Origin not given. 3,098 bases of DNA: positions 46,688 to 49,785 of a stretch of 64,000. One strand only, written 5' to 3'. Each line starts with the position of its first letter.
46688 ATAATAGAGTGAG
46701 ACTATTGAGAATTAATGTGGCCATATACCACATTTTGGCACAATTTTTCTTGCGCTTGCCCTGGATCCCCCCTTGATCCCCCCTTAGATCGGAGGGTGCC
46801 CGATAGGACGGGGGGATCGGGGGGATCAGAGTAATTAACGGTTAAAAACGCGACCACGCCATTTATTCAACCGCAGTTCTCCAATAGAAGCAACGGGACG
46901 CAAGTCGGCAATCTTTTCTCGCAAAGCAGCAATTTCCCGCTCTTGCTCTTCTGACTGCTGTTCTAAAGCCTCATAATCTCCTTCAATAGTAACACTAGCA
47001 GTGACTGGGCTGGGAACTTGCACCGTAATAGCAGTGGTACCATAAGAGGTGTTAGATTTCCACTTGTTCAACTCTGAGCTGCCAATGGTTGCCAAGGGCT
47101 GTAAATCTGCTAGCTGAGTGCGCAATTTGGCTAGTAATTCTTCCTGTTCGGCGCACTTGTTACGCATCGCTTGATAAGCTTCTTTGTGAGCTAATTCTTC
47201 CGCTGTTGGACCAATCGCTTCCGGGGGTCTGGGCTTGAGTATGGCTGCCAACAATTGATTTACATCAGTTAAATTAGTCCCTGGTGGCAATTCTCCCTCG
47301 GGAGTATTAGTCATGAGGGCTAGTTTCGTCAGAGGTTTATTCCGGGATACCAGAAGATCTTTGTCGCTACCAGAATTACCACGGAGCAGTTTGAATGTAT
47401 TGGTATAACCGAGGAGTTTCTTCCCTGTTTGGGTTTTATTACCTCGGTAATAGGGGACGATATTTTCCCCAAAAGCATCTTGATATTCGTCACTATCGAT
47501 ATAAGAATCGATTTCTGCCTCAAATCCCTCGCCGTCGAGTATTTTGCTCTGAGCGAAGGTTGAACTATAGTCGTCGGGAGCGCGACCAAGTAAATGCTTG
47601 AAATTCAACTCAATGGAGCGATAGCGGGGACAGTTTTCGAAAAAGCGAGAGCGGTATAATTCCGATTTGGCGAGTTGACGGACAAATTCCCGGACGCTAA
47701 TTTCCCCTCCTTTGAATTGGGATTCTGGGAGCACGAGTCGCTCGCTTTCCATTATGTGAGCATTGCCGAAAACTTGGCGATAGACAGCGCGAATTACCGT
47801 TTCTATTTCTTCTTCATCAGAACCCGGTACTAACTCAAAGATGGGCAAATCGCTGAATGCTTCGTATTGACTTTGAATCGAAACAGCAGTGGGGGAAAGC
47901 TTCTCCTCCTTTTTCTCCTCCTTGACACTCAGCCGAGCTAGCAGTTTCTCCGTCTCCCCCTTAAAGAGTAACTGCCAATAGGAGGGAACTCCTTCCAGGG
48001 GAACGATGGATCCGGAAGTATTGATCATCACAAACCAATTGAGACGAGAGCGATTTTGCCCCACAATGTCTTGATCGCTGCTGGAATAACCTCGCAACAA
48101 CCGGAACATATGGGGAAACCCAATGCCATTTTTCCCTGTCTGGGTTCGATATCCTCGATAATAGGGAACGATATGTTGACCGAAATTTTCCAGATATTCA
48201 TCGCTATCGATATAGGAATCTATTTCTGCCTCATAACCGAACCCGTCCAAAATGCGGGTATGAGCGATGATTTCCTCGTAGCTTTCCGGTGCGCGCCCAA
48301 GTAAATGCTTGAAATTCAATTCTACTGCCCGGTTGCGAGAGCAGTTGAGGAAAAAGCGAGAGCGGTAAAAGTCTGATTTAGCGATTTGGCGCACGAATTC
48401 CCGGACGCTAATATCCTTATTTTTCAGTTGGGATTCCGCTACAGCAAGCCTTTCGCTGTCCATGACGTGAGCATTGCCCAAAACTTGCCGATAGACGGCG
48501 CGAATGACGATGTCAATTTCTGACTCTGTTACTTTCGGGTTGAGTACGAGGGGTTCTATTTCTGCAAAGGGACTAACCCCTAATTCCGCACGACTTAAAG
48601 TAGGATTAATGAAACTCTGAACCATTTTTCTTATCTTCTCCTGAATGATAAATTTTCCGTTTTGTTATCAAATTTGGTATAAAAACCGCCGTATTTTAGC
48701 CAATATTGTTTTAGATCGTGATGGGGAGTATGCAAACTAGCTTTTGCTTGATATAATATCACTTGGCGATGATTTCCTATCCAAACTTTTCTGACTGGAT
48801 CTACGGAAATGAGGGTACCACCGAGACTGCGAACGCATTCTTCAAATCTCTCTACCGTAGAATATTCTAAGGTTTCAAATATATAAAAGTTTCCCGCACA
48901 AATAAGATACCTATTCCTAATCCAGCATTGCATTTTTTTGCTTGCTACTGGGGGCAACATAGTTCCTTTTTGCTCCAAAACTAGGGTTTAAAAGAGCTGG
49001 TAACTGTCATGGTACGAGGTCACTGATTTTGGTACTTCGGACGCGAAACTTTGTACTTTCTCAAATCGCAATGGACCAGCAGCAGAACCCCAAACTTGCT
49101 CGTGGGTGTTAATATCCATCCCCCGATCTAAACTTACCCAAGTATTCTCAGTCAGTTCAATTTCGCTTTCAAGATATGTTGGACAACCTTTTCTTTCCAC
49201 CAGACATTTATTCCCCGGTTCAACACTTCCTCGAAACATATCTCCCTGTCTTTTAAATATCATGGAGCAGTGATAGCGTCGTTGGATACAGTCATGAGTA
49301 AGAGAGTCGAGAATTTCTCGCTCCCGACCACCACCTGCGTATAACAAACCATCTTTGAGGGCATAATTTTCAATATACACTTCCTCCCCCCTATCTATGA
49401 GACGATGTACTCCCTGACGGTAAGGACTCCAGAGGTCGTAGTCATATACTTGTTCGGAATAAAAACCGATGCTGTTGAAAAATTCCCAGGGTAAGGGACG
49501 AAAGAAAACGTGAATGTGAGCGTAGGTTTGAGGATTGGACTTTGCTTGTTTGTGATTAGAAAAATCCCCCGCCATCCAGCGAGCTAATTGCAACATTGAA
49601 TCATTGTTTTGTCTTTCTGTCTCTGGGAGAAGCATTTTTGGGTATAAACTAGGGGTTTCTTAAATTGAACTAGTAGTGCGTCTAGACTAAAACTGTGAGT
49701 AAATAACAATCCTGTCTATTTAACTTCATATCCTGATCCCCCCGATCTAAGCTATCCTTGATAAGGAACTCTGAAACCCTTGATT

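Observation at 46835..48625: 596-aa protein with two tandem phycobilisome-linker domains and a duplicated C-terminal motif, encoded right after cpeR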

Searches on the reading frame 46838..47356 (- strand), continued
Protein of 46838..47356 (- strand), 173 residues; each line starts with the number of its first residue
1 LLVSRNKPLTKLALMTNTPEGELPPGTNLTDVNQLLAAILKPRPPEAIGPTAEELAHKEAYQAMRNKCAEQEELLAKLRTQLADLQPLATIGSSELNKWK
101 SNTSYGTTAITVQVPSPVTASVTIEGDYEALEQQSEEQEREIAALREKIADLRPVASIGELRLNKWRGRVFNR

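Call 57: find_encoding_contigs(protein=P0165, flank=8000, max_places=1)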
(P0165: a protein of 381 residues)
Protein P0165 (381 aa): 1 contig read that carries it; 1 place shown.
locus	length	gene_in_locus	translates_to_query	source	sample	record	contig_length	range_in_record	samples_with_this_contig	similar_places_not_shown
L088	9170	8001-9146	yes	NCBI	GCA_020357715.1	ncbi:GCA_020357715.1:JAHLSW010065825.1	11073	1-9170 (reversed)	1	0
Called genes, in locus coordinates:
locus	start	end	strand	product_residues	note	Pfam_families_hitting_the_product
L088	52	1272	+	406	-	PF01266:DAO (faint), PF07992:Pyr_redox_2, PF13450:NAD_binding_8 (faint), PF13454:NAD_binding_9 (faint), PF00070:Pyr_redox (weak)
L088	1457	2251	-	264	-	PF18599:LCIB_C_CA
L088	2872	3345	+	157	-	-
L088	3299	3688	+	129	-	PF13301:DUF4079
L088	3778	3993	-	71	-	-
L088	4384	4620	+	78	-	-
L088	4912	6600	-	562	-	PF00528:BPD_transp_1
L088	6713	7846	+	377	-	PF00005:ABC_tran, PF13304:AAA_21 (weak), PF08402:TOBE_2 (weak)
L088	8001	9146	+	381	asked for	PF25443:ANG-1 (faint)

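Call 67: find_encoding_contigs(protein=P0155, flank=8000, max_places=1)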
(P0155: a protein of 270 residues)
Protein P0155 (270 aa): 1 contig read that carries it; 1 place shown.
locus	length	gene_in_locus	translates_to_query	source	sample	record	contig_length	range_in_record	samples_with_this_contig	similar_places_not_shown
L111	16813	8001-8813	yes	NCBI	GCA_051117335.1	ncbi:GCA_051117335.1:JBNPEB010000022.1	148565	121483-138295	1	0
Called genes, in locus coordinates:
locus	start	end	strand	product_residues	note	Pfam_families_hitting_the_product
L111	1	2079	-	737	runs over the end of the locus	PF11897:DUF3417, PF00343:Phosphorylase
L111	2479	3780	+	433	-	PF00155:Aminotran_1_2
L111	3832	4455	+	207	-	PF01782:RimM, PF05239:PRC, PF24986:PRC_RimM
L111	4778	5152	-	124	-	PF07784:DUF1622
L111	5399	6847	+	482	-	PF07690:MFS_1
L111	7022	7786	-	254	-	PF00427:PBS_linker_poly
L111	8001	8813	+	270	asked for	-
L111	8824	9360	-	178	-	PF09367:CpeS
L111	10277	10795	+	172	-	PF00502:Phycobilisome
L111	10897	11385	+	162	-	PF00502:Phycobilisome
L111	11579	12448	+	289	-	PF00427:PBS_linker_poly, PF01383:CpcD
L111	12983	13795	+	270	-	PF13513:HEAT_EZ (faint), PF02985:HEAT (faint), PF13646:HEAT_2, PF03130:HEAT_PBS (weak), PF13646:HEAT_2 (weak)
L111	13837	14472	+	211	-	PF13646:HEAT_2 (weak), PF03130:HEAT_PBS (faint), PF13646:HEAT_2, PF02985:HEAT (faint), PF13646:HEAT_2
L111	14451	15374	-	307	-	PF00561:Abhydrolase_1, PF12146:Hydrolase_4, PF06821:Ser_hydrolase (faint), PF12697:Abhydrolase_6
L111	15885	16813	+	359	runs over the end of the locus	PF27675:YCF81_N, PF01850:PIN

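Call 68: find_encoding_contigs(protein=P0174, flank=8000, max_places=1)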
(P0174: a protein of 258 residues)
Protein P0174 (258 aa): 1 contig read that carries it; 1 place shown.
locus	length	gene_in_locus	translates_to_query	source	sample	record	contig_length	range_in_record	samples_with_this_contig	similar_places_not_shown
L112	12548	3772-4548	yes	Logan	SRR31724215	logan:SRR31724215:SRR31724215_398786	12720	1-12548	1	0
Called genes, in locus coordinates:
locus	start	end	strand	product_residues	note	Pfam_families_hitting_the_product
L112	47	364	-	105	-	PF08447:PAS_3 (weak)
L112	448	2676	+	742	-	PF19991:HMA_2, PF00122:E1-E2_ATPase, PF00702:Hydrolase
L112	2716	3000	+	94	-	-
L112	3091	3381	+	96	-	PF17195:DUF5132 (weak)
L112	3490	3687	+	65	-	-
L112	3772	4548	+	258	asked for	PF19991:HMA_2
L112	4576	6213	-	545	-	PF19991:HMA_2 (weak)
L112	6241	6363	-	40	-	-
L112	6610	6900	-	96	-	PF17195:DUF5132 (weak)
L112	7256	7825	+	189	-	PF19991:HMA_2 (weak), PF04304:DUF454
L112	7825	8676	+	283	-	PF19991:HMA_2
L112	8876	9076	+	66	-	-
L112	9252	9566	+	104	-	PF17195:DUF5132 (weak)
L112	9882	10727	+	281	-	-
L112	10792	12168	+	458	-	PF00654:Voltage_CLC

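Call 75: predict_structure(alignment_id=A1)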
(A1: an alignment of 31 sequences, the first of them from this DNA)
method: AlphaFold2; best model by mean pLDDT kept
length: 144 residues; sequences in the alignment: 31
mean_pLDDT: 80.6   pTM: 0.61
mean pLDDT of the five models: 80.6, 76.3, 73.6, 70.1, 66.1
residues with pLDDT >= 90: 59; 70-90: 52; 50-70: 19; < 50: 14
segments of 3 or more residues with pLDDT < 50: 74-80, 90-95
pLDDT, mean of each block of 10 residues (from residue 1): 73 72 83 92 97 95 83 50 54 58 92 97 93 89 83
secondary structure, 60 per line:
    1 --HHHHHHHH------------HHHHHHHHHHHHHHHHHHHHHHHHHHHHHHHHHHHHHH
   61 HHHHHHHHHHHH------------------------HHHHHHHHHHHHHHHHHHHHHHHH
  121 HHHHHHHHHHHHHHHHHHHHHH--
elements in order: H3-10 H23-72 H97-142

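Call 77: fold_search(model_id=the predicted structure, library=pdb)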
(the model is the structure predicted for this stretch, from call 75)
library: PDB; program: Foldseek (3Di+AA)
matches with E <= 10: 202; with E <= 0.001: 0
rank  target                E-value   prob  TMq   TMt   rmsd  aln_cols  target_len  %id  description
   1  6vy1_A                8.9e-01  0.20  0.25  0.28  20.1       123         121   20  Cryo-EM structure of filamentous PFD from Methanocaldococcus jannaschii (released 2020-05-13)
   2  5d80_G                9.4e-01  0.21  0.29  0.19  22.9       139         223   14  Crystal Structure of Yeast V1-ATPase in the Autoinhibited Form (released 2016-06-08)
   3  6b87_B                1.0e+00  0.23  0.25  0.36  21.8       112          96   15  Crystal structure of transmembrane protein TMHC2_E (released 2018-03-14)
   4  5n7k_B                1.0e+00  0.15  0.25  0.30  23.8       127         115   16  Crystal structure of the coiled-coil domain of human tricellulin (released 2017-07-12)
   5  6v4u_B                1.4e+00  0.23  0.30  0.12  22.4       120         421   13  Cryo-EM structure of SMCR8-C9orf72-WDR41 complex (released 2020-09-02)
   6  5j9t_D                1.4e+00  0.16  0.28  0.32  23.4       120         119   16  Crystal structure of the NuA4 core complex (released 2016-10-26)
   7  5n7k_D                1.4e+00  0.13  0.25  0.30  23.8       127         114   16  Crystal structure of the coiled-coil domain of human tricellulin (released 2017-07-12)
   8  6nr8_4                1.4e+00  0.16  0.25  0.33  21.7       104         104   18  hTRiC-hPFD Class6 (released 2019-06-19)
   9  9fqr_EU               1.5e+00  0.16  0.28  0.25  23.9       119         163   16  96-nm repeat of axonemal doublet microtubules from bovine sperm (released 2025-03-26)
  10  4whe                  1.6e+00  0.20  0.27  0.28  24.0       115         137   13  Crystal structure of E. coli phage shock protein A (PspA 1-144) (released 2015-09-02)
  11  9tg4_G                1.6e+00  0.20  0.24  0.11  19.9        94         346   13  Structure of the YbjP lipoprotein bound to the AcrABZ-TolC efflux pump (released 2026-04-08)
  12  7vvu_V                1.6e+00  0.18  0.30  0.36  24.1       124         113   11  NuA4 HAT module bound to the nucleosome (released 2022-08-10)
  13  3vr5_G                1.6e+00  0.15  0.32  0.29  28.9       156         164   13  Crystal structure of nucleotide-free Enterococcus hirae V1-ATPase [eV1(L)] (released 2013-01-16)
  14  5c22_B                1.6e+00  0.09  0.25  0.14  29.2       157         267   16  Crystal structure of Zn-bound HlyD from E. coli (released 2016-02-17)
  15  9cpc_3G               1.7e+00  0.14  0.26  0.28  23.6       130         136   12  Atomic model of porcine brain ventricles cilia doublet microtubule (48-nm periodicity) (released 2024-10-23)
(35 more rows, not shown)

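Call 83: search_solved_structures(query=A1, max_evalue=10)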
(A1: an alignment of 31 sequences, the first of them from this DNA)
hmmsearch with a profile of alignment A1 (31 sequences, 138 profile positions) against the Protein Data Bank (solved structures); distinct sequences matched with E-value up to 10: 20.
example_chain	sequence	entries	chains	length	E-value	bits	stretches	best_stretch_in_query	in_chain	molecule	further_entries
4cgc_A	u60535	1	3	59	0.13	15.9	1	84-125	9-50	ECHINODERM MICROTUBULE-ASSOCIATED PROTEIN-LIKE 4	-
4r4m_A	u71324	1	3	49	0.13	15.9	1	28-58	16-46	cGMP-dependent protein kinase 1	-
2ocy_A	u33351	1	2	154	0.14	15.7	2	2-57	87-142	Rab guanine nucleotide exchange factor SEC2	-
5e62_B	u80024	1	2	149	0.22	15.1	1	85-126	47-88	Hemagglutinin-esterase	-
6vy1_A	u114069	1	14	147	0.22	15.1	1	23-67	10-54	Prefoldin subunit alpha 2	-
5e5w_B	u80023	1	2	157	0.24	15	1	85-126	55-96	Hemagglutinin-esterase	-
5e64_B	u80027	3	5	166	0.28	14.8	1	85-126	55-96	Hemagglutinin-esterase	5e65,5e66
1aq5_A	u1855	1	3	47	0.35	14.5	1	84-115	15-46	CARTILAGE MATRIX PROTEIN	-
2e7s_A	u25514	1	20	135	0.43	14.2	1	76-126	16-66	Rab guanine nucleotide exchange factor SEC2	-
8qox_B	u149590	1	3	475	0.51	13.9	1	11-119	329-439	Conserved membrane protein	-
7wu7_4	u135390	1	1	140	0.62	13.7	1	20-58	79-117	Prefoldin subunit 4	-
6irr_A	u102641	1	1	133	0.67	13.5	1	30-119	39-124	Disrupted in schizophrenia 1 homolog,Cyclic AMP-dependent transcription factor ATF-4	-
9y6s_4D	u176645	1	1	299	1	12.9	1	13-83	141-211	Enkurin domain-containing protein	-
8tko_C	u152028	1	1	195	1.4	12.5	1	39-64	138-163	EryAI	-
9tlt_A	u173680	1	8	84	1.4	12.5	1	89-121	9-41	Sc-apCC-2-KLHL20-4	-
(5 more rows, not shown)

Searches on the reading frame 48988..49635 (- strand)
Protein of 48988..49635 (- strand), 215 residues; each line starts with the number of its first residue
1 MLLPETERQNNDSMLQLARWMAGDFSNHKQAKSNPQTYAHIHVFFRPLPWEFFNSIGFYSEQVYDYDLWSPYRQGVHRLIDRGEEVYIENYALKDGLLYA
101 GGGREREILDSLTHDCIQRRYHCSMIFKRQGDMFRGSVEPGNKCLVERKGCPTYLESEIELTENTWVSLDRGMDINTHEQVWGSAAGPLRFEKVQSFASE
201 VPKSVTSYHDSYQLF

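Call 3: search_protein_families(library=pfam, proteins=[window:48988-49635:-], max_evalue=0.01)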
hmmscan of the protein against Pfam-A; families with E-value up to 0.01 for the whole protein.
window:48988-49635:- (215 aa): 1 family
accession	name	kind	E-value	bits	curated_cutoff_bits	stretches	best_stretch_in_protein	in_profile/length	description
PF06206.17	CpeT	-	5.1e-71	238.7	21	1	16-193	1-181/181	CpeT/CpcT family (DUF1001)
